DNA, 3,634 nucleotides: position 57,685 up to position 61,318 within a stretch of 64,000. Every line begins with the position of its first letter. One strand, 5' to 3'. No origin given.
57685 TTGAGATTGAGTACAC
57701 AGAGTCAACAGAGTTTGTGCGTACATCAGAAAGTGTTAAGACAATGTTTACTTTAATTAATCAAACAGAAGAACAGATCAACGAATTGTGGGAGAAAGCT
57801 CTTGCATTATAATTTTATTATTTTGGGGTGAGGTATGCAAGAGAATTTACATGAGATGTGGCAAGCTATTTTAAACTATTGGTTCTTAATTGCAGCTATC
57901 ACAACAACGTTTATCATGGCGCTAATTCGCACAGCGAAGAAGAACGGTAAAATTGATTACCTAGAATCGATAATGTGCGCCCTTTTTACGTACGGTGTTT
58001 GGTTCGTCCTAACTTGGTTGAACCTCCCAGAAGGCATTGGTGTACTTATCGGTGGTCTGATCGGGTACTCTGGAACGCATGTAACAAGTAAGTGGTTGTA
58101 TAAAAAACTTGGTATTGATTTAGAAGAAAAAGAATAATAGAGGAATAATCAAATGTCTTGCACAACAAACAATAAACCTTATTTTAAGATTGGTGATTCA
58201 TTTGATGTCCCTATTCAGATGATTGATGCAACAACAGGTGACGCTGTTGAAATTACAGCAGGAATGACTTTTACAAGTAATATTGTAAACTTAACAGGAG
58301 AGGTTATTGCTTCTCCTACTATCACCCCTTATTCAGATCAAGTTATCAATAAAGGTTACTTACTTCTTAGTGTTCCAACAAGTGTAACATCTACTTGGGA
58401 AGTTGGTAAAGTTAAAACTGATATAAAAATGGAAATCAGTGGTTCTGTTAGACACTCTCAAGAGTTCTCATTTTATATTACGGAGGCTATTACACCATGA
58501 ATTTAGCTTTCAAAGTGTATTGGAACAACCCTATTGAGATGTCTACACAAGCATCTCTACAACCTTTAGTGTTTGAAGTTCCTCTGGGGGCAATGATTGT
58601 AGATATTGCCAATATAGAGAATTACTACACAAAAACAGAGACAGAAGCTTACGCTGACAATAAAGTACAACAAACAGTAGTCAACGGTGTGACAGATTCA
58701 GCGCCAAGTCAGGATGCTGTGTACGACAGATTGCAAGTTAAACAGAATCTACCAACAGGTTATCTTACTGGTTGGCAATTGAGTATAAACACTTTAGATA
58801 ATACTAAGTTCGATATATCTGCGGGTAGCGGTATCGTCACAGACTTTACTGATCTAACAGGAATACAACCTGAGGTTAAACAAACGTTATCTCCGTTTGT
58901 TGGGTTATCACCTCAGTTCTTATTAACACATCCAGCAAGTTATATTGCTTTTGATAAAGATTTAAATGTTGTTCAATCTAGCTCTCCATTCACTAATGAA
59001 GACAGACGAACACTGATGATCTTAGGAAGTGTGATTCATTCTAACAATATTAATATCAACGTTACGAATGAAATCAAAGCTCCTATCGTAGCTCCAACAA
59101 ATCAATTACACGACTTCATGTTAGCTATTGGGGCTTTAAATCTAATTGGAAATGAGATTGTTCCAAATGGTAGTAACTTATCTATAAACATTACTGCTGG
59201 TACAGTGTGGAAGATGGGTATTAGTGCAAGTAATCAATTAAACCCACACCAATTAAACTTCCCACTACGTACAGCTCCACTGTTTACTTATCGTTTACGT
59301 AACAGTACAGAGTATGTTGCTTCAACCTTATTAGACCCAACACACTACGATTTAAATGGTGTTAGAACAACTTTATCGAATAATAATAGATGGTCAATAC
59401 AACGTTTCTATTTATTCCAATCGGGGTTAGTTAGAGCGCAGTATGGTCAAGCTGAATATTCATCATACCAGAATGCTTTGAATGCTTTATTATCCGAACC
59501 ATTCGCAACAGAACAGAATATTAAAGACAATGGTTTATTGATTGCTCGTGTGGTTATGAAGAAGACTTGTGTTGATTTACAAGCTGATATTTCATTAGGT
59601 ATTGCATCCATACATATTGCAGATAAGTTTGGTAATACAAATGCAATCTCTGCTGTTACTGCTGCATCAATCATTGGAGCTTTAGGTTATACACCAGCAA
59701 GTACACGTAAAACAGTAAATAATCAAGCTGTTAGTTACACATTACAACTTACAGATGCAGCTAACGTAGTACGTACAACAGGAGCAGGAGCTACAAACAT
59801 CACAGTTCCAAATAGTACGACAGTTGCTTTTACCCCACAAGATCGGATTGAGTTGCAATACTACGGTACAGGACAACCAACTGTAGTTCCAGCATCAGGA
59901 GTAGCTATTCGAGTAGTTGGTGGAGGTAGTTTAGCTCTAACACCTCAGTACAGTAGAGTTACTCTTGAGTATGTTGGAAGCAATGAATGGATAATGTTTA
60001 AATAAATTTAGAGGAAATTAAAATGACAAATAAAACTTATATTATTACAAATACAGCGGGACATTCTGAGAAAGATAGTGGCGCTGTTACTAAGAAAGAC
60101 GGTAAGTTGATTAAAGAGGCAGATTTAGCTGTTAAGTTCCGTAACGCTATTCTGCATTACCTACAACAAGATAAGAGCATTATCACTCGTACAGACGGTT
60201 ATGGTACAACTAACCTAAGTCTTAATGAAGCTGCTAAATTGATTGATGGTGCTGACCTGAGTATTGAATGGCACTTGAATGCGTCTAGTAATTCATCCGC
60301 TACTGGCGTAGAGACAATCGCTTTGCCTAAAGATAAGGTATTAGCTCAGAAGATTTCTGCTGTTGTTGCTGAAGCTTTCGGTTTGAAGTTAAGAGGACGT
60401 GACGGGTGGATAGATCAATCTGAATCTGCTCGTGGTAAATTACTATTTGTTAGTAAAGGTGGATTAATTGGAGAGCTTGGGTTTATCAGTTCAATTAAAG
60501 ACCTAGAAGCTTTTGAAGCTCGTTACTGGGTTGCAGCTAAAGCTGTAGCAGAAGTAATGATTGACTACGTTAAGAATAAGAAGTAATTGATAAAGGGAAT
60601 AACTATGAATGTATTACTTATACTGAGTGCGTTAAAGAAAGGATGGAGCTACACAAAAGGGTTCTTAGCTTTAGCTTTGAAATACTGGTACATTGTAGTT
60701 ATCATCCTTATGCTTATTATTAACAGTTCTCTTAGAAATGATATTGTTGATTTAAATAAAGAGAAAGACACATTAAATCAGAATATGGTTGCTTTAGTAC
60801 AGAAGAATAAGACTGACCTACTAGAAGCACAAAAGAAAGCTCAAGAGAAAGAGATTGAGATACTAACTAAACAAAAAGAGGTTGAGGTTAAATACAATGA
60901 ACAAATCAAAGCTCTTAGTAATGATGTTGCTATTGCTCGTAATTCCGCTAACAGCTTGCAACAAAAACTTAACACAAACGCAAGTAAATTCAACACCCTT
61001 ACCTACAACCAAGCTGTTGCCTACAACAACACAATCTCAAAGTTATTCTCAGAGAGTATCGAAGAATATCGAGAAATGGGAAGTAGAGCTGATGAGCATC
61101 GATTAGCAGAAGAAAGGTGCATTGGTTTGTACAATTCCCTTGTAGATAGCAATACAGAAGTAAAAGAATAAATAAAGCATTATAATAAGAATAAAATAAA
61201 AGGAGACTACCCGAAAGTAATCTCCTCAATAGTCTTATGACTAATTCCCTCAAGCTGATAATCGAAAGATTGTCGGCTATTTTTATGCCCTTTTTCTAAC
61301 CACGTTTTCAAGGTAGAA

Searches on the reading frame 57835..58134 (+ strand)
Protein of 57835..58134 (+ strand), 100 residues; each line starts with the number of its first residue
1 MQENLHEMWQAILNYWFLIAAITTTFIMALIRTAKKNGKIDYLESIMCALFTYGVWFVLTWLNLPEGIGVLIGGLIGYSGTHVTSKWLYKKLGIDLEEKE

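Call 84: search_protein_families(library=phrogs, proteins=[window:57835-58134:+], max_evalue=0.001)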
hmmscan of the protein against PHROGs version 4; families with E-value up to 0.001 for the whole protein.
window:57835-58134:+ (100 aa): 1 family
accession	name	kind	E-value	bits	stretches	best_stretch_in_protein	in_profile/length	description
phrog_126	-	lysis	8.8e-17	62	1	5-98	12-107/114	holin/anti-holin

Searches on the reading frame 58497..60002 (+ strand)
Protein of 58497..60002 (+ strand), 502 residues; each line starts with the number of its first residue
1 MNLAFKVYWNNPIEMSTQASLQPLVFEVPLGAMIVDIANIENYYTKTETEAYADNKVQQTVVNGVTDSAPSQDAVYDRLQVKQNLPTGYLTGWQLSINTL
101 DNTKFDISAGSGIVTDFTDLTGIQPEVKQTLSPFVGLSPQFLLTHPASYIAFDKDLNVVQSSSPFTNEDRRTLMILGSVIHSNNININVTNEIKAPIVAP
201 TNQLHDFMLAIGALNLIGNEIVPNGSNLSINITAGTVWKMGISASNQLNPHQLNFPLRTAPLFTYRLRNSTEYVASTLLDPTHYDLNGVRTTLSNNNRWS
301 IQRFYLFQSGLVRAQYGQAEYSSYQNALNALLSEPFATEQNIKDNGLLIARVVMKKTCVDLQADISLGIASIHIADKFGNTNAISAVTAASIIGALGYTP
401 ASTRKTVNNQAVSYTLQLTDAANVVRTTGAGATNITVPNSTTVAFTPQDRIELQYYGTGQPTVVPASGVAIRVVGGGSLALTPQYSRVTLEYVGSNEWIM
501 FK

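Call 15: search_protein_families(library=pfam, proteins=[window:58497-60002:+], max_evalue=0.001)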
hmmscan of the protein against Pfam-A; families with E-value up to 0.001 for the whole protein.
window:58497-60002:+ (502 aa): 0 families

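Call 84: search_protein_families(library=phrogs, proteins=[window:58497-60002:+], max_evalue=0.001)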
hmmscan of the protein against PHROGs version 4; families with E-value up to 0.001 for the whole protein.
window:58497-60002:+ (502 aa): 4 families
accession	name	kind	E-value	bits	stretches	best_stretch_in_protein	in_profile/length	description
phrog_5668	-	tail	3.8e-31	108.8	1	87-354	405-661/1567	tail fiber protein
phrog_16641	-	tail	4.4e-23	81.8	1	72-397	427-755/1296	tail fiber protein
phrog_8780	-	tail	9.4e-11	41.6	1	401-500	653-751/755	minor tail protein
phrog_21978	-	unknown function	1e-10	42.9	1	397-500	126-213/220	-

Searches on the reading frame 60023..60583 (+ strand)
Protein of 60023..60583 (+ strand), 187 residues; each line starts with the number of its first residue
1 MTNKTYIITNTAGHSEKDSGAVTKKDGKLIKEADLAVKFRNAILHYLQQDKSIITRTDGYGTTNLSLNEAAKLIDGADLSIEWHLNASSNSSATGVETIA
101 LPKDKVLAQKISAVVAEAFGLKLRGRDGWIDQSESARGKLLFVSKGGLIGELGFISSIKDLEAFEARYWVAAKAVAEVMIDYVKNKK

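Call 15: search_protein_families(library=pfam, proteins=[window:60023-60583:+], max_evalue=0.001)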
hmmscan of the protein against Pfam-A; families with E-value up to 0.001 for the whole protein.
window:60023-60583:+ (187 aa): 1 family
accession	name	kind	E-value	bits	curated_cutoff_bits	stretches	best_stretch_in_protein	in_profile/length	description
PF01520.23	Amidase_3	-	1.4e-16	61.5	27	1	12-177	5-170/174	N-acetylmuramoyl-L-alanine amidase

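Call 84: search_protein_families(library=phrogs, proteins=[window:60023-60583:+], max_evalue=0.001)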
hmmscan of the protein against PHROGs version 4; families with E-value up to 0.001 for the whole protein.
window:60023-60583:+ (187 aa): 3 families
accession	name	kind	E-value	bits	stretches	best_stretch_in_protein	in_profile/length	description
phrog_435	-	lysis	2.3e-35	123.6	1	5-187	112-289/556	endolysin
phrog_2742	-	lysis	2.4e-12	47.9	1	10-182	6-180/318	endolysin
phrog_489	-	lysis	7.2e-09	36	1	6-180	165-349/459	endolysin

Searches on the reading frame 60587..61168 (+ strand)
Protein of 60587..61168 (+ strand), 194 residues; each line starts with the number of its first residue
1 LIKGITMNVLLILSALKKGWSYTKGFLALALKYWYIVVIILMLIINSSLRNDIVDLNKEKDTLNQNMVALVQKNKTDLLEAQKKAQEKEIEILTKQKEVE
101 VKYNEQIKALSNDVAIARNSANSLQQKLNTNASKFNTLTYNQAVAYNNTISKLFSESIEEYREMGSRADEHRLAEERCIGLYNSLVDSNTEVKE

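Call 15: search_protein_families(library=pfam, proteins=[window:60587-61168:+], max_evalue=0.001)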
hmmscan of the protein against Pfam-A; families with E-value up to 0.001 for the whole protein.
window:60587-61168:+ (194 aa): 1 family
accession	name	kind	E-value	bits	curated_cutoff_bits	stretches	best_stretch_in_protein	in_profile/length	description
PF05141.17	DIT1_PvcA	-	0.00025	21.1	26.4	1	52-158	107-215/273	Pyoverdine/dityrosine biosynthesis protein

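Call 84: search_protein_families(library=phrogs, proteins=[window:60587-61168:+], max_evalue=0.001)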
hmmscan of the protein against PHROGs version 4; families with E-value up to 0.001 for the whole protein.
window:60587-61168:+ (194 aa): 2 families
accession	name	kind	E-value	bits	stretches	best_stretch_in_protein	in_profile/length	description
phrog_5777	-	unknown function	5e-13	50.7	1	29-171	3-151/169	-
phrog_312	-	lysis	5.5e-13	50.3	1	28-188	3-171/173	Rz-like spanin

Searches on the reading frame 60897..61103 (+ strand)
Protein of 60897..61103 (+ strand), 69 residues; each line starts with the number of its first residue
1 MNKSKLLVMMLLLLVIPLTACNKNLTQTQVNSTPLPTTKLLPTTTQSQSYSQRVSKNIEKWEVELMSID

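Call 84: search_protein_families(library=phrogs, proteins=[window:60897-61103:+], max_evalue=0.001)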
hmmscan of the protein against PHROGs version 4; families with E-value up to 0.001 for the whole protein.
window:60897-61103:+ (69 aa): 1 family
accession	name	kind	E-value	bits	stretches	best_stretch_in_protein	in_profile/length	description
phrog_11621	-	lysis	7.2e-05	23.4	1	2-48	4-48/88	Rz-like spanin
